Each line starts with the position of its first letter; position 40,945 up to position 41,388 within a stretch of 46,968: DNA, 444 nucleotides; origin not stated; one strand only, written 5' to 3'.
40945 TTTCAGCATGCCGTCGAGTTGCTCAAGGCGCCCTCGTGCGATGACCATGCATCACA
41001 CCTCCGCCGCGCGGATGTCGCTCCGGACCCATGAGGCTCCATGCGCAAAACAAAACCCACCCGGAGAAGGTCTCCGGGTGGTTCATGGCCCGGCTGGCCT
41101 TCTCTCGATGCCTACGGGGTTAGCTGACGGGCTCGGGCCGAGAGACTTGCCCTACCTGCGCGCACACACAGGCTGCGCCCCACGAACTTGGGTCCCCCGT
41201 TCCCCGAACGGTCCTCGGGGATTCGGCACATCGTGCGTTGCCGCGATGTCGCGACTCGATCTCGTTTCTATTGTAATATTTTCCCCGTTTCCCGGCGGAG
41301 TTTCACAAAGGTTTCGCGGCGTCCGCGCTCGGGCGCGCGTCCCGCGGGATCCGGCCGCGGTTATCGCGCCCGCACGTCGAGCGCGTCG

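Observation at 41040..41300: Cyclic-di-AMP (ydaO-type) riboswitch plus intrinsic terminator in the leader of a fused otsA-otsB trehalose gene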

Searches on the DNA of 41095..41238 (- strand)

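Call 35: build_rna_model(alignment_id=A2, structure=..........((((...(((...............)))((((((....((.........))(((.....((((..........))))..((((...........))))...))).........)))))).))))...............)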
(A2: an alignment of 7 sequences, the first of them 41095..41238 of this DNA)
Model R1 built from alignment A2 (7 sequences, 149 columns); structure: as given.
model positions 141; base pairs 26; branch points 3; effective number of sequences 1.39; information 0.591 bits per position. Calibrated on 0.2 Mb of random sequence (short: E-values are rough).
structure used (alignment columns):
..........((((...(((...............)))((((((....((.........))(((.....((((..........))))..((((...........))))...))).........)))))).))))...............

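Call 36: search_with_rna_model(model_id=R1, sources=[L004, L010, L011, L012, L013, L014, L015, L016, L017, L018, L019, L020, L021, L022, L023, L024, L025, L026, L027, L028, L029, L030, L031, L032, L033, L034, L035, L036, L037, L038, L039, L040, L041, L042, L043, L044, L045, L046, L047, L048, L049, L050, L051, L052, L053, L054, L055, L056, L057, L058, L059, L060, L061, L062, L063, L064, L065, L066, L067, L068, L069, L070, L071, L072, L073, L074, L075, L076, L077, L078, L079, L080, L081, L082, L083, L084, L085, L086, L087, L088, L089, window], max_evalue=1)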
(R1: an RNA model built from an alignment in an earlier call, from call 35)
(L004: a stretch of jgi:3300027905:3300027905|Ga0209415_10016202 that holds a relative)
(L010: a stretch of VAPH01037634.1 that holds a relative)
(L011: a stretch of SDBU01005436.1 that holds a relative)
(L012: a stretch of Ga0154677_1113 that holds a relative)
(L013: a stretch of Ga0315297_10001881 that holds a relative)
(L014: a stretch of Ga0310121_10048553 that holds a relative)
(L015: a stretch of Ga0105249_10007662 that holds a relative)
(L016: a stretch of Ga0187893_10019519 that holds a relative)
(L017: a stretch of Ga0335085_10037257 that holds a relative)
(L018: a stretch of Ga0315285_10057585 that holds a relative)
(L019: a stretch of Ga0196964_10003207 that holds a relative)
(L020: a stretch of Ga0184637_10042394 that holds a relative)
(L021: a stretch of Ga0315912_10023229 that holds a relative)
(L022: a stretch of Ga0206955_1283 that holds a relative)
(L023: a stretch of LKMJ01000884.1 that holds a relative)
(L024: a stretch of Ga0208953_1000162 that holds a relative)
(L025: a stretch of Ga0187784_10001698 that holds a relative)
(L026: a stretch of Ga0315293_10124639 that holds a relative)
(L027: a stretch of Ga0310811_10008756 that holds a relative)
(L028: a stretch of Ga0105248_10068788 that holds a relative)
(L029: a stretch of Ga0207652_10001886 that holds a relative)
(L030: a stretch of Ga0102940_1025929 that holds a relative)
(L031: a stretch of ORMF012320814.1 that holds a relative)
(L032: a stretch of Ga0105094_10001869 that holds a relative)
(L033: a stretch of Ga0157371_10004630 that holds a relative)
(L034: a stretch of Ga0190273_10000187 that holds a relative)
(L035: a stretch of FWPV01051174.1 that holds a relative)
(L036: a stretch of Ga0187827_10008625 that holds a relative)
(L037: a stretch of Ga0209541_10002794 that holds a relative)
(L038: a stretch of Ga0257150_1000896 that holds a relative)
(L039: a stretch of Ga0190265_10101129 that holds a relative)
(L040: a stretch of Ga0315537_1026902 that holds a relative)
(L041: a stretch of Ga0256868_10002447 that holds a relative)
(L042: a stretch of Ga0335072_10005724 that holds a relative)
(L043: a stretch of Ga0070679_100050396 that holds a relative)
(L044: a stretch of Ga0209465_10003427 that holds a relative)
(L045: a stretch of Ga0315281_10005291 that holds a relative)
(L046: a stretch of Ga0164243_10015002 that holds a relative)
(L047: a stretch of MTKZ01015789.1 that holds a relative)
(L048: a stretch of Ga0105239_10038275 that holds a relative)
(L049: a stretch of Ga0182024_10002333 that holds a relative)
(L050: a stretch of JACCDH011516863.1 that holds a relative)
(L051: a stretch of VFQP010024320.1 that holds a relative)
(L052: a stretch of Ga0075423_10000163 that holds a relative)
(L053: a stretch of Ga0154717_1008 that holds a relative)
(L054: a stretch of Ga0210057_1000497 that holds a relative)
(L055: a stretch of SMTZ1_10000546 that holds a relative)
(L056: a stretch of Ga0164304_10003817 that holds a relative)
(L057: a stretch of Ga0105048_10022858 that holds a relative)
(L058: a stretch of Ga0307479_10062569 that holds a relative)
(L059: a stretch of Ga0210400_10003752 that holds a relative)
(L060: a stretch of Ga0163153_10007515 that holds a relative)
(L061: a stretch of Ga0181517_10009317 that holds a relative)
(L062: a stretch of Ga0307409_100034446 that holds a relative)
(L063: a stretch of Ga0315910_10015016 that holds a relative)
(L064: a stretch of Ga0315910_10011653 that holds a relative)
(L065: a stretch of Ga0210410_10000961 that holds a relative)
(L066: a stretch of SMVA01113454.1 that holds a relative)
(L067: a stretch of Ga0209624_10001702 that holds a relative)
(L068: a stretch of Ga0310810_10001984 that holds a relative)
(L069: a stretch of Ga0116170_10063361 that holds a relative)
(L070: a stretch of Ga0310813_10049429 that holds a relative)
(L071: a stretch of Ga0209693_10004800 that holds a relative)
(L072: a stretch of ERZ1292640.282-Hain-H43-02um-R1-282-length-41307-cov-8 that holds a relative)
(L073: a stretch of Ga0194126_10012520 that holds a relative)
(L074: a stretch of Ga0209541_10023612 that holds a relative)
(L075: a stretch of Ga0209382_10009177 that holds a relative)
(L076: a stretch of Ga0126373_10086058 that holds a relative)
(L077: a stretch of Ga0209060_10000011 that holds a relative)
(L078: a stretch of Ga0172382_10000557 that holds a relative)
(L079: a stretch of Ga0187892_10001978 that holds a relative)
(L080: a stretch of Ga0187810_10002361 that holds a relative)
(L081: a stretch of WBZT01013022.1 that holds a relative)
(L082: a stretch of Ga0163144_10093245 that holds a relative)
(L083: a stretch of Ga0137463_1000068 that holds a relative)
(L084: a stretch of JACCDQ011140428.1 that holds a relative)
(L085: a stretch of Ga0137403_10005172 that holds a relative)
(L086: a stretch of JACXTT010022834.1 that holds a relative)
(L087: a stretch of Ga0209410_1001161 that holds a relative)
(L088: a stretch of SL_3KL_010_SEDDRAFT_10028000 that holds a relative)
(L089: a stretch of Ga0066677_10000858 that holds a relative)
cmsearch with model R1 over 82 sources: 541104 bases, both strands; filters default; matches with E-value up to 1: 1.
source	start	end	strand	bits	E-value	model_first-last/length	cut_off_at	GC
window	41095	41238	-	153.9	3e-29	1-141/141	no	0.67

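Call 54: search_with_rna_model(model_id=R1, sources=[window, L001, L002, L003, L005, L006, L008, L090, L091, L092, L093, L094], max_evalue=1, make_alignment=true)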
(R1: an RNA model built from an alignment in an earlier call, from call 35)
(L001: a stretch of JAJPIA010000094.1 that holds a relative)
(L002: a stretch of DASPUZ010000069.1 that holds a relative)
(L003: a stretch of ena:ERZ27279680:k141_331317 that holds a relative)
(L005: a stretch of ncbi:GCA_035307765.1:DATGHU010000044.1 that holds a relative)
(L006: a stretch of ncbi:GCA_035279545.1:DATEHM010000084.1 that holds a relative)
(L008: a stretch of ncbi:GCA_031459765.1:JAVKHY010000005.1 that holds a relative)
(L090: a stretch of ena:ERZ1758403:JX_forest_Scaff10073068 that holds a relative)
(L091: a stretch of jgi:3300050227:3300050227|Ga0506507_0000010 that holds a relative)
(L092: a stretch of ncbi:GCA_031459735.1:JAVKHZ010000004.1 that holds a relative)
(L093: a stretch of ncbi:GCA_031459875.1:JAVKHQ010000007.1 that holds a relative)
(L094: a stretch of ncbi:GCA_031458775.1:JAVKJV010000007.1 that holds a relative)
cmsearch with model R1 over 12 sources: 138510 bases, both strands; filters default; matches with E-value up to 1: 8.
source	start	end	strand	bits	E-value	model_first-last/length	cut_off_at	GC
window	41095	41238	-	153.9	7.7e-30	1-141/141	no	0.67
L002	2756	2896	+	153.5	9.5e-30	1-141/141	no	0.65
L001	2757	2901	+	149.6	6e-29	1-141/141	no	0.66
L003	2760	2898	+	146.5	2.6e-28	1-141/141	no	0.68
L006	2765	2904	+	140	5.6e-27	1-141/141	no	0.7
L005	2763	2903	+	130.4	5e-25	1-141/141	no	0.73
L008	1955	2093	+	114.2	1.1e-21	1-141/141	no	0.65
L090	2790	2930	+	104.4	1.1e-19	1-141/141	no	0.66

Alignment A3: 8 matches aligned to the model, 148 columns, each read 5' to 3' on its own strand. Consensus structure (alignment columns), stored with it:
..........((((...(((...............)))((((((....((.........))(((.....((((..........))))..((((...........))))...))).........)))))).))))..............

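Call 56: search_with_rna_model(model_id=R1, source=L004, start=1, end=600, filters=off, max_evalue=10, show_alignments=2)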
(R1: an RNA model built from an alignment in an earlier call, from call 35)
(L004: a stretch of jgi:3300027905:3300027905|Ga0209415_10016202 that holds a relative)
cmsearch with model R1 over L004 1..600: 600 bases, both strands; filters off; matches with E-value up to 10: 16.
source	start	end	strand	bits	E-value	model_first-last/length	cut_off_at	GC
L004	328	460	+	10.9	0.0075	1-141/141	no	0.75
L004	44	120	-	6.1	0.074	1-141/141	no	0.68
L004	503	548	+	5.8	0.086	1-141/141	no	0.78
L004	462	478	+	1.4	0.68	65-81/141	no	0.82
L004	312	375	-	1.2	0.74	1-141/141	no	0.7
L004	145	178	+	0.9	0.86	1-141/141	no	0.74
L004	418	434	-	-0.1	1.4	19-35/141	no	0.82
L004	436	452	-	-0.9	2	19-35/141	no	0.88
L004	268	302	+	-1.2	2.3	1-141/141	no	0.63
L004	125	258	-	-1.2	2.3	1-141/141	no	0.61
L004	484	552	-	-1.8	3.2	1-141/141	no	0.72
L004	77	111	+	-2.1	3.5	1-141/141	no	0.77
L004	393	408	-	-2.2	3.7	85-100/141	no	0.81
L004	280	292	-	-2.2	3.8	66-80/141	no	0.85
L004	476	483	-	-3.6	7.3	90-97/141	no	0.75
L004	5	36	-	-3.7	7.6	1-141/141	no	0.72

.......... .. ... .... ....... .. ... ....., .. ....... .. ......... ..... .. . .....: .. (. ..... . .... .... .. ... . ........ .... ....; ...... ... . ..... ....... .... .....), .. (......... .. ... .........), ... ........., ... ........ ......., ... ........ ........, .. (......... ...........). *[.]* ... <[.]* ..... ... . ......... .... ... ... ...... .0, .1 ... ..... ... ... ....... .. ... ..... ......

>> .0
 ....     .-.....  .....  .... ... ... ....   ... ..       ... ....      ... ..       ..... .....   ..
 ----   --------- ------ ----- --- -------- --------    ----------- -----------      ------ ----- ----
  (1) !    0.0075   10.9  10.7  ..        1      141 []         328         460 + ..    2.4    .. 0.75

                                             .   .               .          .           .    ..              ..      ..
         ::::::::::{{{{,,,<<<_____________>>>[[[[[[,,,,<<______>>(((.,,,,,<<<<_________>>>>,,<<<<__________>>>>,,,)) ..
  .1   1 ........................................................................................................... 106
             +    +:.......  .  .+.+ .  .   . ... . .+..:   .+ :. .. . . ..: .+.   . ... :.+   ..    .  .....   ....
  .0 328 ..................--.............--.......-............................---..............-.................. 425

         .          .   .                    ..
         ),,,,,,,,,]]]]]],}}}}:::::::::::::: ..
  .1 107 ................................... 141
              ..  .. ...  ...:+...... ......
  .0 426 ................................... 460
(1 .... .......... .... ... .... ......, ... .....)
